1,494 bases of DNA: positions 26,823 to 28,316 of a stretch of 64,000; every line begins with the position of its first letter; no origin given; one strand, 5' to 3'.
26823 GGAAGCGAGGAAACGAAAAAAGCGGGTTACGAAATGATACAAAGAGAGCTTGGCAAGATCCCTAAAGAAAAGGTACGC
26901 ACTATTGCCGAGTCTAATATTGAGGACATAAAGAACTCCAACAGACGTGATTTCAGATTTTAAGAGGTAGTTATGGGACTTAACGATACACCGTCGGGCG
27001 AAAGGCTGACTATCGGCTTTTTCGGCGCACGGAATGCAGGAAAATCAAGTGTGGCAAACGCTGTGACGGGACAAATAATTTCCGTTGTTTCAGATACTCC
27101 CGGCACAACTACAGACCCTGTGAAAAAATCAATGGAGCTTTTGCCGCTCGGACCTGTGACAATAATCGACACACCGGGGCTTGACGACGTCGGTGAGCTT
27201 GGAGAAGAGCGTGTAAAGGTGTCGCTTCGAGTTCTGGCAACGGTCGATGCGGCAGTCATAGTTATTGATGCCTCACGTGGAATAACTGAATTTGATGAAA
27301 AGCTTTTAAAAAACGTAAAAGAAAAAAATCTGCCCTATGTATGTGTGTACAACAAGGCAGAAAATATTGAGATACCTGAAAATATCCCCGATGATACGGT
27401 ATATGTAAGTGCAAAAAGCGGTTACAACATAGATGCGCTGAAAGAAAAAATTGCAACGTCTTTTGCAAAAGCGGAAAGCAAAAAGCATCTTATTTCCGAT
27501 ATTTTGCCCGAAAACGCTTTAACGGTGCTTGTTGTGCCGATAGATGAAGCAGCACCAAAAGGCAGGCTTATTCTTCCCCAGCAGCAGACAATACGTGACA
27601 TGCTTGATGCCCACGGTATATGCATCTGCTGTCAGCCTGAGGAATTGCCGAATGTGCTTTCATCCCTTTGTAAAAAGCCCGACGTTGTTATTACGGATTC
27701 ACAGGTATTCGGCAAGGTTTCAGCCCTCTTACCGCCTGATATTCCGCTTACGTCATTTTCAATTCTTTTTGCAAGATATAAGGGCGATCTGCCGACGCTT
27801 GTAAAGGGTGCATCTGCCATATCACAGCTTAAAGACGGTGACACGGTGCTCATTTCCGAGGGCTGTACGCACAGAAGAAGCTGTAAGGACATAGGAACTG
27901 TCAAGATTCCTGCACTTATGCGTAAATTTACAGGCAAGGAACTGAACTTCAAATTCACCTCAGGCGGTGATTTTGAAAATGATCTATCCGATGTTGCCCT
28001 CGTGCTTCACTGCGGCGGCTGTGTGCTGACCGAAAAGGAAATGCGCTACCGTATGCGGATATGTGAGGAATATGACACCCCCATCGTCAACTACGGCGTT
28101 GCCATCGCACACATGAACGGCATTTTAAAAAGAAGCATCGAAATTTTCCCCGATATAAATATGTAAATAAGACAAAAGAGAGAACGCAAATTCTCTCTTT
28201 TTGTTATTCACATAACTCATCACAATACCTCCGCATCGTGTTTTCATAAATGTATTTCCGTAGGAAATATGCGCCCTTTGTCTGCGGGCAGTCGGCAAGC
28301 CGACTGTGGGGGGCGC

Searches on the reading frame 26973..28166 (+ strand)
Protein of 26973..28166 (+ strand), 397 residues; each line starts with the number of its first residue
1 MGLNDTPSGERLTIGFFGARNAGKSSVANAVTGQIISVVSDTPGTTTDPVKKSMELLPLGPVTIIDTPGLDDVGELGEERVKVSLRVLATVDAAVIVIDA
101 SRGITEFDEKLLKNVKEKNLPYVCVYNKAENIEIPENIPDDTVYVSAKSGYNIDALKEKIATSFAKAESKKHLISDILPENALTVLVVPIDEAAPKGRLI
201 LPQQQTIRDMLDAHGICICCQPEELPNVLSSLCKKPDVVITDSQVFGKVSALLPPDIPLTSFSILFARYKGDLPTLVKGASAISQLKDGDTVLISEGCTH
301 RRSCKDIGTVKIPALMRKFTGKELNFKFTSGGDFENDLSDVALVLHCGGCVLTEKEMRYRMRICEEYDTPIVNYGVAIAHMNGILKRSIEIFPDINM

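Call 73: search_protein_families(library=pfam, proteins=[window:26973-28166:+], max_evalue=0.0001)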
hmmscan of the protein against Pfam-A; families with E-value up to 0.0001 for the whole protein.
window:26973-28166:+ (397 aa): 7 families
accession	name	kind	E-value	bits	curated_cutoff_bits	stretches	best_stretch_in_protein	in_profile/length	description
PF18133.7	HydF_tetramer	-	3.5e-45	153.1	22.6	1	275-391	2-118/118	Hydrogen maturase F tetramerization domain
PF18128.7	HydF_dimer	-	5.3e-39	132.7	23.4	1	173-271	1-99/99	Hydrogen maturase F dimerization domain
PF01926.29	MMR_HSR1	-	1.2e-21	77.3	21.9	1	13-128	1-113/113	50S ribosome-binding GTPase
PF00350.29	Dynamin_N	-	8.1e-11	42.7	27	1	60-128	101-167/168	Dynamin family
PF02421.24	FeoB_N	-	2.9e-08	33.8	27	1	13-133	2-119/156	Ferrous iron transport protein B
PF00009.33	GTP_EFTU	-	8.5e-08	32.4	26.5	1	62-165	71-151/188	Elongation factor Tu GTP binding domain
PF04548.22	AIG1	-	9.9e-05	22.2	27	0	15-117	4-109/212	AIG1 family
